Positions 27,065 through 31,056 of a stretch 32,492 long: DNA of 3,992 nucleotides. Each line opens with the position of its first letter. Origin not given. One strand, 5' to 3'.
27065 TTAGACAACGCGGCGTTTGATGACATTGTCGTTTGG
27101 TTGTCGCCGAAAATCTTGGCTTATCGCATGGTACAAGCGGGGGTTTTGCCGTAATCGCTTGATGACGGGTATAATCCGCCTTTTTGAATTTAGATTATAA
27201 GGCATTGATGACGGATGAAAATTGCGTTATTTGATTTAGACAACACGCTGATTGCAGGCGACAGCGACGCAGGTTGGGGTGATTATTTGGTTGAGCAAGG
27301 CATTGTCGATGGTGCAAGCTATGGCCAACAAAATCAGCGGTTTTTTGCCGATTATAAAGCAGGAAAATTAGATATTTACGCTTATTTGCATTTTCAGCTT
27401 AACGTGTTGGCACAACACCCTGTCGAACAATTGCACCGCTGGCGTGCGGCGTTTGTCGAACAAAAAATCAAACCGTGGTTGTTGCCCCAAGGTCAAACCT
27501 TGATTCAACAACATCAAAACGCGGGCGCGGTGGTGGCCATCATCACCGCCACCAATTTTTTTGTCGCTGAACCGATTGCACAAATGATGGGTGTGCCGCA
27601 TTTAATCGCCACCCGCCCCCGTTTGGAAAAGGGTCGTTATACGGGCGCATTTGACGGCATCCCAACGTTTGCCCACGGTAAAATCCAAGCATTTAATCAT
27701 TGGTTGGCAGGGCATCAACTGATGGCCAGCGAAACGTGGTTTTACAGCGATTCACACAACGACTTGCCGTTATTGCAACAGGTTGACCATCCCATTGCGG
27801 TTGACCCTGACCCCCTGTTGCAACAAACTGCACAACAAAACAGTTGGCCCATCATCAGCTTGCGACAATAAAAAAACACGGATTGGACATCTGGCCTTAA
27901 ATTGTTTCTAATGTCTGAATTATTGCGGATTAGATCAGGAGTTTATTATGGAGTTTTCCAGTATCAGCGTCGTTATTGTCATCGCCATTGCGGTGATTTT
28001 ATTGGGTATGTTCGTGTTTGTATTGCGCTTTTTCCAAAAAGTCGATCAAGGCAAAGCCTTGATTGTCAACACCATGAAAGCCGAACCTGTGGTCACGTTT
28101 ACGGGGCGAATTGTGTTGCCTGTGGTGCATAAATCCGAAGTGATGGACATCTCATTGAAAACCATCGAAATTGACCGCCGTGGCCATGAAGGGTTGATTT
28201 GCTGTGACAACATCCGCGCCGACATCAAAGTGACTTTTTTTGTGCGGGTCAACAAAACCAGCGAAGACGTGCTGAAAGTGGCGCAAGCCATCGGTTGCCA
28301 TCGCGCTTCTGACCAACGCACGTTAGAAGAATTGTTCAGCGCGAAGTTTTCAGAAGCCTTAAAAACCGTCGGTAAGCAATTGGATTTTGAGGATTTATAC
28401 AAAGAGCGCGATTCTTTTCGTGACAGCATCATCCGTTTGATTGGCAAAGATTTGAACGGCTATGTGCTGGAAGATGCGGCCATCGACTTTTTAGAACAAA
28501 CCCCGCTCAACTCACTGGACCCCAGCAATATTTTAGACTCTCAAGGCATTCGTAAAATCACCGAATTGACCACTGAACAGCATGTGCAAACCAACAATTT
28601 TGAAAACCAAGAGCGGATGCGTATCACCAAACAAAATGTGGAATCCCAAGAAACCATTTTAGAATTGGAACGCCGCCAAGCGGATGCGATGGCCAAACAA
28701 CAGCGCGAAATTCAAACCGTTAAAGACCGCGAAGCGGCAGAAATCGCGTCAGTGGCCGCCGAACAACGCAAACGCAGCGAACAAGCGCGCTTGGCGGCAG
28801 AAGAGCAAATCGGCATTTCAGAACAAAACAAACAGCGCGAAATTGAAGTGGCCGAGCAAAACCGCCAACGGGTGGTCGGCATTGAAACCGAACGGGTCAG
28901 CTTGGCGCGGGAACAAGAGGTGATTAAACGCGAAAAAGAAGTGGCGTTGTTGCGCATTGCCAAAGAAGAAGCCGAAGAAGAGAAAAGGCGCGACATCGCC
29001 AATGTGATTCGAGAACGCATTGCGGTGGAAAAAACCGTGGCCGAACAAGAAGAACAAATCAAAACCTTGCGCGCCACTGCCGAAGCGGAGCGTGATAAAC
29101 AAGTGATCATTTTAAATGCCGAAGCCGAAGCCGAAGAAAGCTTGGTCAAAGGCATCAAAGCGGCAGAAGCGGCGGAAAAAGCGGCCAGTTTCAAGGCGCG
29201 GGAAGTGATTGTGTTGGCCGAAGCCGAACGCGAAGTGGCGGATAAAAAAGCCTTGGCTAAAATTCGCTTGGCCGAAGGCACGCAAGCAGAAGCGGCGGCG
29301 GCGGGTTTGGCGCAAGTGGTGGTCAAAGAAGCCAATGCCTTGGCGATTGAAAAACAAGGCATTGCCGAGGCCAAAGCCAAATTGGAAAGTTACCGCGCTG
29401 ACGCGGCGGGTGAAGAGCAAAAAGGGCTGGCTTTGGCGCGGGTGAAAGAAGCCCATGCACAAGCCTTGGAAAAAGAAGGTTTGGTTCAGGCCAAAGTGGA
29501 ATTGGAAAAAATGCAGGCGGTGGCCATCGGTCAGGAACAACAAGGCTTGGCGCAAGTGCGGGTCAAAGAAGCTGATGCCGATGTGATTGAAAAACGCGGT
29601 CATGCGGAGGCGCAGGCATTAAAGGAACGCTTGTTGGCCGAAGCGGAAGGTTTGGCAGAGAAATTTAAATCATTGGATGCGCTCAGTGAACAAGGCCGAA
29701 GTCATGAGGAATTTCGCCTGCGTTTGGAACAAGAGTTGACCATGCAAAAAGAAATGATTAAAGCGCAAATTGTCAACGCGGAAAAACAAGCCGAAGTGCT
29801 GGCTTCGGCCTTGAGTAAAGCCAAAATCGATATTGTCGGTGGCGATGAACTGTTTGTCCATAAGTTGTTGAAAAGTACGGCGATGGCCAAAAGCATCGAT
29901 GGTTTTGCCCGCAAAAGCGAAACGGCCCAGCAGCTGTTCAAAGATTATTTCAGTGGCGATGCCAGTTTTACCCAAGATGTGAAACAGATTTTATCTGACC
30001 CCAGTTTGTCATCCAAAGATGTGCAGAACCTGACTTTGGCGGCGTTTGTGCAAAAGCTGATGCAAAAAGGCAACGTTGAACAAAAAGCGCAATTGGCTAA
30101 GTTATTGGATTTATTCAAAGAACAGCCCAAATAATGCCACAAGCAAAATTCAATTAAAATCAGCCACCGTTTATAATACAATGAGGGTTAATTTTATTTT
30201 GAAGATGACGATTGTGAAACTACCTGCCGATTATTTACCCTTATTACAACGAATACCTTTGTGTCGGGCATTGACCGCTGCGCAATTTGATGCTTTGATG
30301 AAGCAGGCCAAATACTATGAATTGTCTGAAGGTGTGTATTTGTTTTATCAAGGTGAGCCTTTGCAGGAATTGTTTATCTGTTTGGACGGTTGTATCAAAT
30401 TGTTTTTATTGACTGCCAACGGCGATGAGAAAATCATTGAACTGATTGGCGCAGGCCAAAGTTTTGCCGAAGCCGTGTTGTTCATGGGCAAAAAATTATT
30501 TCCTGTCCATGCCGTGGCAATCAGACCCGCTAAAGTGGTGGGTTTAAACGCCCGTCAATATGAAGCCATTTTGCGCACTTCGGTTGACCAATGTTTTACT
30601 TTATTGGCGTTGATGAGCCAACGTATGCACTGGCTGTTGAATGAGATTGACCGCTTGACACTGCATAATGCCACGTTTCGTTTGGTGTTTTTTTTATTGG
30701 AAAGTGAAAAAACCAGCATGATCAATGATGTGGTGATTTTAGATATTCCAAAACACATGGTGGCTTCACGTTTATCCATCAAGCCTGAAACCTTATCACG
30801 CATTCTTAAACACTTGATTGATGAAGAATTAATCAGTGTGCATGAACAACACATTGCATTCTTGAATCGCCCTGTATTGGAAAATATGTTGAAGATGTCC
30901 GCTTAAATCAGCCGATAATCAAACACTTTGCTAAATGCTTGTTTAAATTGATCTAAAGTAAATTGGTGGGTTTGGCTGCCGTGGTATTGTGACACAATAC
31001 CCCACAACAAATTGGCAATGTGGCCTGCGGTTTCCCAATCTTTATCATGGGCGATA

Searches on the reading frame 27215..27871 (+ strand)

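Call 34: search_protein_families(library=pfam, proteins=[window:27215-27871:+], max_evalue=0.00001)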
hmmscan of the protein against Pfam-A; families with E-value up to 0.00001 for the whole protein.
window:27215-27871:+ (218 aa): 2 families
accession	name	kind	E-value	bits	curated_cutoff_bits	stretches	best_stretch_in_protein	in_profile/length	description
PF12710.13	HAD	-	1.6e-32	113.9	27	1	4-188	1-189/189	haloacid dehalogenase-like hydrolase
PF00702.32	Hydrolase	-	3.8e-07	31.1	26.4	1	1-190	1-190/191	haloacid dehalogenase-like hydrolase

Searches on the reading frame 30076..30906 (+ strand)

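Call 34: search_protein_families(library=pfam, proteins=[window:30076-30906:+], max_evalue=0.00001)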
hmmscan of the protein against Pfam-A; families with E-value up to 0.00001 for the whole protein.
window:30076-30906:+ (276 aa): 2 families
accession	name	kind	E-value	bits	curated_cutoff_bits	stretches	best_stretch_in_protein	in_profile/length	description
PF00027.35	cNMP_binding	-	9.5e-14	51.6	27.5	1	83-168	4-88/89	Cyclic nucleotide-binding domain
PF13545.12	HTH_Crp_2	-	4.9e-09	36.5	27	1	202-270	2-69/70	Crp-like helix-turn-helix domain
